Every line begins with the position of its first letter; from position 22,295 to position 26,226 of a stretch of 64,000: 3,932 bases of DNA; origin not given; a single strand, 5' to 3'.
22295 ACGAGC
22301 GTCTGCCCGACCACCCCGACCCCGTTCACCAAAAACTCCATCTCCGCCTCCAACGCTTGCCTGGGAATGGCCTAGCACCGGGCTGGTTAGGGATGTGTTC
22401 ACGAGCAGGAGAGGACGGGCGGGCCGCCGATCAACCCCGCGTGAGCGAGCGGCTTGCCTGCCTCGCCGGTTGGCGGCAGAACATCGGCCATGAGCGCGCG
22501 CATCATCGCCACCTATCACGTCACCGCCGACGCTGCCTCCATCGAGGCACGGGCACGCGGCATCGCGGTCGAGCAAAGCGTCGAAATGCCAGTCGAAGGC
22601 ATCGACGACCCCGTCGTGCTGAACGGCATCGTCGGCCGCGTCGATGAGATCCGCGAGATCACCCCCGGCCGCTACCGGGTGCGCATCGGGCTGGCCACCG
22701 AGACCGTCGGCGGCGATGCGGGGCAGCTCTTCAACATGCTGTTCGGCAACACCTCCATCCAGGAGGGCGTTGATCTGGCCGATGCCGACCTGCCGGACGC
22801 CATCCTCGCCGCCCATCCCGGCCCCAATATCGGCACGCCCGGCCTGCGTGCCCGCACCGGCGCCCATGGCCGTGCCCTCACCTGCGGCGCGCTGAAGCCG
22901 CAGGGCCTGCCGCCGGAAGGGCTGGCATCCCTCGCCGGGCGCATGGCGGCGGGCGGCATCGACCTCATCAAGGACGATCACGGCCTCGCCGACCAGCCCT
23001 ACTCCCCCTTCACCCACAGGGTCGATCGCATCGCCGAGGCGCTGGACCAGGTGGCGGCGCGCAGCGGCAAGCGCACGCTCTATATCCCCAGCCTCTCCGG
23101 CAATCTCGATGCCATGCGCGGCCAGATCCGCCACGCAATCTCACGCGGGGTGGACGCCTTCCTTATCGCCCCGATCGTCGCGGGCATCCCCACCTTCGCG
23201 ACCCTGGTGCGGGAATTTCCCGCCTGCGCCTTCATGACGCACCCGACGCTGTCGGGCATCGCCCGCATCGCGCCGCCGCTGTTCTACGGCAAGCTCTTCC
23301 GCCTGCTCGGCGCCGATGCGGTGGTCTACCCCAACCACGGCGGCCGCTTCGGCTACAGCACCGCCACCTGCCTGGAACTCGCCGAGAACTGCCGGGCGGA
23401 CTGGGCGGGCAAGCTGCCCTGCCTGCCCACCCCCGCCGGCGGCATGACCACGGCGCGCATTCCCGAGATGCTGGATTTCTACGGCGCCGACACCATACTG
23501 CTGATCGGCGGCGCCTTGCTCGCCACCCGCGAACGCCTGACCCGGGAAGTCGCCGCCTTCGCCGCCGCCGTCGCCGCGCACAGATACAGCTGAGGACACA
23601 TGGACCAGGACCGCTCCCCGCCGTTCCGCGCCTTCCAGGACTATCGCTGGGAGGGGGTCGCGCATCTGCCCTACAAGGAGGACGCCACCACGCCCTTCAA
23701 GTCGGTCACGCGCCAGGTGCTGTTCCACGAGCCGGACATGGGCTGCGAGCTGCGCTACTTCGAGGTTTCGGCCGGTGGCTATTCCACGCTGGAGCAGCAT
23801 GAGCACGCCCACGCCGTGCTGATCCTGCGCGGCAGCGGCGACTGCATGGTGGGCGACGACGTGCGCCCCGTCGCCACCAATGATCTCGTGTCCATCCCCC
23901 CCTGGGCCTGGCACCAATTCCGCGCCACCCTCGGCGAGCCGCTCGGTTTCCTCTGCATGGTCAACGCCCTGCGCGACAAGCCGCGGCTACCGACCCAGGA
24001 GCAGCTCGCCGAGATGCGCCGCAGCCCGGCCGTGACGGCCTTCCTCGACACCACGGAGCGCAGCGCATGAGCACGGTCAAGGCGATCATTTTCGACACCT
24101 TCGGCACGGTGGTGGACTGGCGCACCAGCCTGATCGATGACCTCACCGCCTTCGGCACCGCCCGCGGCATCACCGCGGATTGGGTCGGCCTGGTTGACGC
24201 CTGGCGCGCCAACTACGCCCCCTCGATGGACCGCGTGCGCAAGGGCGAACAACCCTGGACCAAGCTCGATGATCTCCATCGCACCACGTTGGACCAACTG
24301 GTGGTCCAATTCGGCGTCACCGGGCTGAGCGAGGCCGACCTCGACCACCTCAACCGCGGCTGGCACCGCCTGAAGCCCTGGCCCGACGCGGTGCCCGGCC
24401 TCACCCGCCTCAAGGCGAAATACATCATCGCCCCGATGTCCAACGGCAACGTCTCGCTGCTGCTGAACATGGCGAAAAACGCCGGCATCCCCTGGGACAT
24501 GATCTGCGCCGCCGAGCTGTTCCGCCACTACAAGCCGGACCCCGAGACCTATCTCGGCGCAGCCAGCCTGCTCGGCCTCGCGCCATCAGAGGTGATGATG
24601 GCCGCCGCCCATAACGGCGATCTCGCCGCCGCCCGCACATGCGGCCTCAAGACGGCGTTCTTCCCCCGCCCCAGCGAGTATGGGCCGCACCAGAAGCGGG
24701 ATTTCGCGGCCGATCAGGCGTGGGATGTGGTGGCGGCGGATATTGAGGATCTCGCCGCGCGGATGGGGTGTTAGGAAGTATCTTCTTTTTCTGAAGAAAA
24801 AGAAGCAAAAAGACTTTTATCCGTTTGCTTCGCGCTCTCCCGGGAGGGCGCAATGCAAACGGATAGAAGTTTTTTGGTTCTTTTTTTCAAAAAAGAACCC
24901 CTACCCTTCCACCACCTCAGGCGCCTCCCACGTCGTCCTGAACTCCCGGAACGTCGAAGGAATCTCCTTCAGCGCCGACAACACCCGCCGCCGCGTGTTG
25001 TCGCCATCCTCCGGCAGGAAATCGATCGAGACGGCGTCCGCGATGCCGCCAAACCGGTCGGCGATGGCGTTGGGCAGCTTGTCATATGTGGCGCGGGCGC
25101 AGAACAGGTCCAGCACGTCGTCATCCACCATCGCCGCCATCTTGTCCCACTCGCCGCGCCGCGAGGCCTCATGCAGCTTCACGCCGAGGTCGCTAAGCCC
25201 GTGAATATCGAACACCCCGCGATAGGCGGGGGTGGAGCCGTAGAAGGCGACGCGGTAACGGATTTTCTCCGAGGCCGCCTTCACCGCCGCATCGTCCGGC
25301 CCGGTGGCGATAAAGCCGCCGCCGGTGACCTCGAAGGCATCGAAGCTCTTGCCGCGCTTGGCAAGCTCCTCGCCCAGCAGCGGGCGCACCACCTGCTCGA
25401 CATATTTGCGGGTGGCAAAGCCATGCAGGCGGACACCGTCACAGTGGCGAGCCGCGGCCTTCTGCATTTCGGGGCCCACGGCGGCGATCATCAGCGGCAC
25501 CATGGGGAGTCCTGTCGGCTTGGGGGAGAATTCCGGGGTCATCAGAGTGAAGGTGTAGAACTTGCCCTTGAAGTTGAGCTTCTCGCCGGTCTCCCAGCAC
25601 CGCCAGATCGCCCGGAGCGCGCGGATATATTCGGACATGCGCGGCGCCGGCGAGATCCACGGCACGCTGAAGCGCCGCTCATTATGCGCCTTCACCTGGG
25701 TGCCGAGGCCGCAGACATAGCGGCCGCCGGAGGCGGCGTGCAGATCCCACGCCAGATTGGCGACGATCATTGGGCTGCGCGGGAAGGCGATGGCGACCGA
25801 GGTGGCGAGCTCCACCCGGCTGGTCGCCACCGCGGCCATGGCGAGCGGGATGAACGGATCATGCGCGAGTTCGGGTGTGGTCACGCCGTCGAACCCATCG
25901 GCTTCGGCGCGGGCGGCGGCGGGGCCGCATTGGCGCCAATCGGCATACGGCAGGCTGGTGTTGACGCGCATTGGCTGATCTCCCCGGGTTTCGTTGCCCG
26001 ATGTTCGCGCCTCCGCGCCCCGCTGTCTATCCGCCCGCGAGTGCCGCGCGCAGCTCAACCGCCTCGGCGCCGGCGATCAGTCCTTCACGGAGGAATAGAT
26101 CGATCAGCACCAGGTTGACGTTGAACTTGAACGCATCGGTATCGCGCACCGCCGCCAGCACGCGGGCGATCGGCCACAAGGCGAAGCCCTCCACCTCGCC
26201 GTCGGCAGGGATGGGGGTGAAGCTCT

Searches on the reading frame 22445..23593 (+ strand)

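Call 57: search_protein_families(library=pfam, proteins=[window:22445-23593:+], max_evalue=0.001)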
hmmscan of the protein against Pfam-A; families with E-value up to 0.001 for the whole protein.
window:22445-23593:+ (382 aa): 1 family
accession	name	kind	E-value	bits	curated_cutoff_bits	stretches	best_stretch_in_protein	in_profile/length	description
PF00016.26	RuBisCO_large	-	4.5e-20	72.5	30.1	1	136-358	7-255/299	Ribulose bisphosphate carboxylase large chain, catalytic domain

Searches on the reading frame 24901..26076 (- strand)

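Call 57: search_protein_families(library=pfam, proteins=[window:24901-26076:-], max_evalue=0.001)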
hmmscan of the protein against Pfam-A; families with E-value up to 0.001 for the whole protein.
window:24901-26076:- (391 aa): 1 family
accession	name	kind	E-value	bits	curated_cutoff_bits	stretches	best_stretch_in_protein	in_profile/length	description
PF00296.26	Bac_luciferase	-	5.3e-56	190.7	27.9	1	42-340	19-306/314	Luciferase-like monooxygenase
